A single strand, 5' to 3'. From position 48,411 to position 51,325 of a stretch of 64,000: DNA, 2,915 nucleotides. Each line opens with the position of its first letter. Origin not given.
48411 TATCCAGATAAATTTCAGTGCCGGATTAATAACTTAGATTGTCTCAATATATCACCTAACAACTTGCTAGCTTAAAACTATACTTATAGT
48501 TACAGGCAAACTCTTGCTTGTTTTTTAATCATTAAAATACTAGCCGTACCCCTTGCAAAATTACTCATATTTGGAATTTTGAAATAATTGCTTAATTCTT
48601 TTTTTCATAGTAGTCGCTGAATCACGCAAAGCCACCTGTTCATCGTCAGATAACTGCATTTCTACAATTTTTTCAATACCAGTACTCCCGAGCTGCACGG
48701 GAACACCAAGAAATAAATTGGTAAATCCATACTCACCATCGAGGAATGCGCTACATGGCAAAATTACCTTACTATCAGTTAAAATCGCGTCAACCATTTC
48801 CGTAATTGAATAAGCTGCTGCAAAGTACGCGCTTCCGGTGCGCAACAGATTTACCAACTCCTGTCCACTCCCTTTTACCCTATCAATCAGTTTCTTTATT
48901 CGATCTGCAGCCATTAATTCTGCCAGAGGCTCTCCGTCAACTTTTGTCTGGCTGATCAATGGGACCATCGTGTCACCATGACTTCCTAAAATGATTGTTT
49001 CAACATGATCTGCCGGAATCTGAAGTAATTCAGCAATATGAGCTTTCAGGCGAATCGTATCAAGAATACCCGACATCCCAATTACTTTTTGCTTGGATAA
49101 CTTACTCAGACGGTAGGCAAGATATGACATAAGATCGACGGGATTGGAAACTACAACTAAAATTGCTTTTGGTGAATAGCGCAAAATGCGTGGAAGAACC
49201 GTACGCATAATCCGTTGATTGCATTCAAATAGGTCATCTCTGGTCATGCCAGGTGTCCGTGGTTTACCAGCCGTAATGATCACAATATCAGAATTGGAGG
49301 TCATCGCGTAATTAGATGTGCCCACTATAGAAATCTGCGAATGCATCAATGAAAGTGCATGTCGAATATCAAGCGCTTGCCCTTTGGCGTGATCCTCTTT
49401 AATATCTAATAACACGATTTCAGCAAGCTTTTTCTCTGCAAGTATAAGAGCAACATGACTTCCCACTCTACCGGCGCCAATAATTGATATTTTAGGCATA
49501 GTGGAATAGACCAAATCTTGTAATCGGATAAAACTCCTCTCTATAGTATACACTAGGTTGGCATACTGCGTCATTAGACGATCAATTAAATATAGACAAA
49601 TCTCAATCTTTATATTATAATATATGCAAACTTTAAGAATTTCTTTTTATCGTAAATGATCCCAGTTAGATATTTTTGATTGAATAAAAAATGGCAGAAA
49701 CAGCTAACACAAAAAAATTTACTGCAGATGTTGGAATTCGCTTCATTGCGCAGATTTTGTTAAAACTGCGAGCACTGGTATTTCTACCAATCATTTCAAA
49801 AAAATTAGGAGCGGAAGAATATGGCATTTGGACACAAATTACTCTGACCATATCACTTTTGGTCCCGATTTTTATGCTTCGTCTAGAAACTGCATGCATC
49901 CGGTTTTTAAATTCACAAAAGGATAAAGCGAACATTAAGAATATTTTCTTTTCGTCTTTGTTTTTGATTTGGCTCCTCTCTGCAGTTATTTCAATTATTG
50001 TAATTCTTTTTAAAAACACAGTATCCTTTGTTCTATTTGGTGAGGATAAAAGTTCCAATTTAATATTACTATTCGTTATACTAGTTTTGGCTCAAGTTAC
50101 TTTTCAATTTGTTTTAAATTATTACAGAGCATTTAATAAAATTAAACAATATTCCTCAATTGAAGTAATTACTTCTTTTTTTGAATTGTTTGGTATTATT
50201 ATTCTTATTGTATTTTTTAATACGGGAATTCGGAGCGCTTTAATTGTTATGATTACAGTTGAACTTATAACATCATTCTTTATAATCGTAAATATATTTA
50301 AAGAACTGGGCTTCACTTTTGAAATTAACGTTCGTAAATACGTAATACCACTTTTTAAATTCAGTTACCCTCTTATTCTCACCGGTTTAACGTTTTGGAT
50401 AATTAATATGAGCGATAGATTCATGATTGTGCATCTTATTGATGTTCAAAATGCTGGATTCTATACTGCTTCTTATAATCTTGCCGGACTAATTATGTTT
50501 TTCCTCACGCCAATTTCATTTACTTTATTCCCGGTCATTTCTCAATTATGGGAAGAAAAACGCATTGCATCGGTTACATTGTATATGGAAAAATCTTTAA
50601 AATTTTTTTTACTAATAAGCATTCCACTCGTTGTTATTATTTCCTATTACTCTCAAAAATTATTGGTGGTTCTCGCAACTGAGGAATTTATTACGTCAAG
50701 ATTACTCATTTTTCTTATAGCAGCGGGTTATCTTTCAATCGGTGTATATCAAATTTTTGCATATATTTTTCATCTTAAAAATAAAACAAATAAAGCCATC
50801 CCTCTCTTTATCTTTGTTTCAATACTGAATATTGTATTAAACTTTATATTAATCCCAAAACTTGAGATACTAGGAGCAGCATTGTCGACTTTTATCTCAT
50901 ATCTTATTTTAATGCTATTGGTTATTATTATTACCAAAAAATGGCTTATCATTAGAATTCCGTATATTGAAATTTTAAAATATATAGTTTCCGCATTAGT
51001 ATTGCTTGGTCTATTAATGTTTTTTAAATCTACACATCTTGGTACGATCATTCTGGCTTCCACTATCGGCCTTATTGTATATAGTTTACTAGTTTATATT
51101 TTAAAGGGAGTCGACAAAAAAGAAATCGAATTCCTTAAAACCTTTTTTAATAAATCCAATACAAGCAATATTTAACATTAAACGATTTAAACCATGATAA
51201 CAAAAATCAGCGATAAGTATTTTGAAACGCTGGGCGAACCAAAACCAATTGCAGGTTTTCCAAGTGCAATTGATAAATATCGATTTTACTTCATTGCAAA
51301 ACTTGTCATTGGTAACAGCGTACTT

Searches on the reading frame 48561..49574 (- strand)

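Call 13: search_protein_families(library=pfam, proteins=[window:48561-49574:-], max_evalue=0.001)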
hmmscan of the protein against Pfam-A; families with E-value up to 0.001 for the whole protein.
window:48561-49574:- (337 aa): 3 families
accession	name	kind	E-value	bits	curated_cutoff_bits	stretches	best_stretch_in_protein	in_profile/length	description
PF00056.29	Ldh_1_N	-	1.8e-42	145.2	27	1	28-166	2-141/141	lactate/malate dehydrogenase, NAD binding domain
PF02866.23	Ldh_1_C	-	8.8e-33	114.2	22.6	1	171-332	3-172/174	lactate/malate dehydrogenase, alpha/beta C-terminal domain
PF03721.20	UDPG_MGDP_dh_N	-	0.00013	22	27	1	28-141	2-118/187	UDP-glucose/GDP-mannose dehydrogenase family, NAD binding domain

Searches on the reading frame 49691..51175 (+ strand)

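Call 13: search_protein_families(library=pfam, proteins=[window:49691-51175:+], max_evalue=0.001)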
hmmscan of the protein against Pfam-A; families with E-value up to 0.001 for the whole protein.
window:49691-51175:+ (494 aa): 4 families
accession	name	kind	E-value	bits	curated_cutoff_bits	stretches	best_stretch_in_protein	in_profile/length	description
PF01943.22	Polysacc_synt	-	1.7e-24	87.1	28.2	1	12-287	3-274/274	Polysaccharide biosynthesis protein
PF13440.11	Polysacc_synt_3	-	2.1e-15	57.2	23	1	39-334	6-289/293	Polysaccharide biosynthesis protein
PF01554.23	MatE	-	1.5e-09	38.2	24.9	1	227-386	1-161/161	MatE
PF03023.19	MurJ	-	2.1e-06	27.1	27.4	1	72-447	40-434/451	Lipid II flippase MurJ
